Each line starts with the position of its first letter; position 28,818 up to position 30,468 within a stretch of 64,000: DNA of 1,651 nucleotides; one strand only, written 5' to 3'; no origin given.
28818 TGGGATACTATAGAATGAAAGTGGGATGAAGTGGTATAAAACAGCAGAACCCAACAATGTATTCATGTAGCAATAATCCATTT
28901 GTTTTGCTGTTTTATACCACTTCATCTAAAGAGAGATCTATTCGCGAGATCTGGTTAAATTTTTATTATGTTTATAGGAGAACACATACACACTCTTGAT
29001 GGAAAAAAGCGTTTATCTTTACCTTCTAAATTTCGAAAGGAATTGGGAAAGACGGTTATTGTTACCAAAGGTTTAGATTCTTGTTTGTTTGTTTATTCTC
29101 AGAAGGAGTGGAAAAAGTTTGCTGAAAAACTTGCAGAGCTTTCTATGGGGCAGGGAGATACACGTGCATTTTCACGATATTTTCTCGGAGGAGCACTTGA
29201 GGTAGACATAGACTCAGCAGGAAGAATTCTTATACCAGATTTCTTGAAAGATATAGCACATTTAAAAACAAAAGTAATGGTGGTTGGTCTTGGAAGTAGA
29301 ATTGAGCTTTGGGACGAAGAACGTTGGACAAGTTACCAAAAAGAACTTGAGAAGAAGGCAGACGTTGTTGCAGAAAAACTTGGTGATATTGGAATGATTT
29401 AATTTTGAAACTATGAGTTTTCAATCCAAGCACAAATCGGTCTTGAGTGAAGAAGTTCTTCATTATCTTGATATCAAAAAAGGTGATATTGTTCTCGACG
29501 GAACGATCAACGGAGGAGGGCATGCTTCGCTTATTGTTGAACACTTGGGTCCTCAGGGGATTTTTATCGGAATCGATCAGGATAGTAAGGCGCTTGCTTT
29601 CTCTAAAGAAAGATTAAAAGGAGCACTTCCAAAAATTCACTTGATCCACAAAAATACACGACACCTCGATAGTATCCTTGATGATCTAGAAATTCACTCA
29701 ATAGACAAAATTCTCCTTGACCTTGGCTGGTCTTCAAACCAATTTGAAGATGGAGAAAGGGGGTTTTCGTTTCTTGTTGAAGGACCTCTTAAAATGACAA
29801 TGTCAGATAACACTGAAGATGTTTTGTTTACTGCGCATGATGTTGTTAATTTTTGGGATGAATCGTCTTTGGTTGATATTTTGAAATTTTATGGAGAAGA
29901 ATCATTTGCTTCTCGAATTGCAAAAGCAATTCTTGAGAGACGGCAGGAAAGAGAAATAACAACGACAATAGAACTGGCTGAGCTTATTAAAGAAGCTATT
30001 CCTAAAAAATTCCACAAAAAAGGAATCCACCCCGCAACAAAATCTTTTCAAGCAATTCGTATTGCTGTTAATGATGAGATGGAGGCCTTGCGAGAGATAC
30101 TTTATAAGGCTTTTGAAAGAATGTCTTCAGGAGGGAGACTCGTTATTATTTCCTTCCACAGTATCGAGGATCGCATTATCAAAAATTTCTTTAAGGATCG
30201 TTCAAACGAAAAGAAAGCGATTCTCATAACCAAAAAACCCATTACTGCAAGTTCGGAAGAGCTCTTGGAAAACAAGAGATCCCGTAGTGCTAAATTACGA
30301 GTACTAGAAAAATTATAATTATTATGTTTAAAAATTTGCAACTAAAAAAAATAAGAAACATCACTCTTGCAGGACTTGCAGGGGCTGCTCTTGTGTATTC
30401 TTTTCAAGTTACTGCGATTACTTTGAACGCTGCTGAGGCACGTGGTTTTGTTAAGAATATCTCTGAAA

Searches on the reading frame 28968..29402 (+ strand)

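Call 91: search_protein_families(library=pfam, proteins=[window:28968-29402:+], max_evalue=0.001)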
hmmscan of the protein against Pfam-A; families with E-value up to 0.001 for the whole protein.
window:28968-29402:+ (144 aa): 1 family
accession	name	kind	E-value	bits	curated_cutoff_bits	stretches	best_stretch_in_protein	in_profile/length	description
PF02381.23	MraZ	-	3e-37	126.9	23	2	1-70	1-71/72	MraZ protein, putative antitoxin-like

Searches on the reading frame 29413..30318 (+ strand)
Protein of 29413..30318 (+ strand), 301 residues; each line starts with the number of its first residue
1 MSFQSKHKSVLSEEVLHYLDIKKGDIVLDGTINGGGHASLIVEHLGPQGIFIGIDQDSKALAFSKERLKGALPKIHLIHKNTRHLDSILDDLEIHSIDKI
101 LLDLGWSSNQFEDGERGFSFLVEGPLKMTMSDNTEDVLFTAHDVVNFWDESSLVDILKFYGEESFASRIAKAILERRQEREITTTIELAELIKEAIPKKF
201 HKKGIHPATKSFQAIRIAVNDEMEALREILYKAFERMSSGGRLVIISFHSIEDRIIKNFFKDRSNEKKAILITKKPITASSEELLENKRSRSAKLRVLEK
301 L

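Call 54: search_protein_families(library=pfam, proteins=[window:29413-30318:+], max_evalue=0.001)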
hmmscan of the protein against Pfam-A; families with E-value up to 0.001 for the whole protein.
window:29413-30318:+ (301 aa): 3 families
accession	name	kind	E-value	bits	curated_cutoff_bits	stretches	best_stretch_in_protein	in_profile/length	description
PF01795.25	Methyltransf_5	-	3.3e-97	326.1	27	1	5-300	2-308/309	MraW methylase family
PF13847.12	Methyltransf_31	-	0.0002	21.5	27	0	22-102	2-80/145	Methyltransferase domain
PF01189.24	Methyltr_RsmB-F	-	0.00026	21.1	27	0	18-107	3-90/199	16S rRNA methyltransferase RsmB/F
